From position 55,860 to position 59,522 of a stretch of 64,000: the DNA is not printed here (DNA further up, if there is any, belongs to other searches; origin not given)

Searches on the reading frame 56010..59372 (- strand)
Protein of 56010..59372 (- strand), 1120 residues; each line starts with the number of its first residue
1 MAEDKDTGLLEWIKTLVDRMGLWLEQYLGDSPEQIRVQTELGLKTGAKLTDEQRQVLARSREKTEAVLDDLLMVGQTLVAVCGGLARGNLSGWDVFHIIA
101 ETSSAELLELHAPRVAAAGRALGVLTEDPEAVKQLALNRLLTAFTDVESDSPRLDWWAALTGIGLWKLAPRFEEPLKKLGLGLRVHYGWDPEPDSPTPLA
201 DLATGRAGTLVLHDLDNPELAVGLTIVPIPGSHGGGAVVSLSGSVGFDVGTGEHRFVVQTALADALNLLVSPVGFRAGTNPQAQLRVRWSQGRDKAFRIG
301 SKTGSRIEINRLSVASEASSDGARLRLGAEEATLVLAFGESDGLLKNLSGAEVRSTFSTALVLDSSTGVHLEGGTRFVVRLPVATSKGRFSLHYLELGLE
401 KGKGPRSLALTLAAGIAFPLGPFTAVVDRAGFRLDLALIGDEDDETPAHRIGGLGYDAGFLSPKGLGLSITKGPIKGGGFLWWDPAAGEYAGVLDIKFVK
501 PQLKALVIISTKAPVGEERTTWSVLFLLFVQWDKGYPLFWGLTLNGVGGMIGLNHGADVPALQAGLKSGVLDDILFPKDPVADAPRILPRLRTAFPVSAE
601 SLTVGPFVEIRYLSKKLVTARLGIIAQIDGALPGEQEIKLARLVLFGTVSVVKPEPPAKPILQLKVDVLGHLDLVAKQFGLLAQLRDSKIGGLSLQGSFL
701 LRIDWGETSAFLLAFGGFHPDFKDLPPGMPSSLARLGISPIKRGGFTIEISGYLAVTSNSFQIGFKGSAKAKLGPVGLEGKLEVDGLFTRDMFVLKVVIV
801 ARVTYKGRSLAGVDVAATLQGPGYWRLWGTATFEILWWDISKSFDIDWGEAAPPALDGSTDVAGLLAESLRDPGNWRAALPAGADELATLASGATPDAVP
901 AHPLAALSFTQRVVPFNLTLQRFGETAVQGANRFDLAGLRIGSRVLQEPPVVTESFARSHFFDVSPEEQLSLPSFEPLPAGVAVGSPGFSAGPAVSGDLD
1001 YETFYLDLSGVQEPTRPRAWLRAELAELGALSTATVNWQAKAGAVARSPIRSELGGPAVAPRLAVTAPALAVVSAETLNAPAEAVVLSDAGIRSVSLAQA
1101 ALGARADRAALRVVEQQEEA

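Call 9: search_protein_families(library=pfam, proteins=[window:56010-59372:-], max_evalue=0.001)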
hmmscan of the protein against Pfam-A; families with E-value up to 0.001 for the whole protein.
window:56010-59372:- (1120 aa): 1 family
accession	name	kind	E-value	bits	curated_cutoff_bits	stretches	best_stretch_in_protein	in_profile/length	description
PF20248.3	DUF6603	-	5.4e-84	283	27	1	386-967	4-501/502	Family of unknown function (DUF6603)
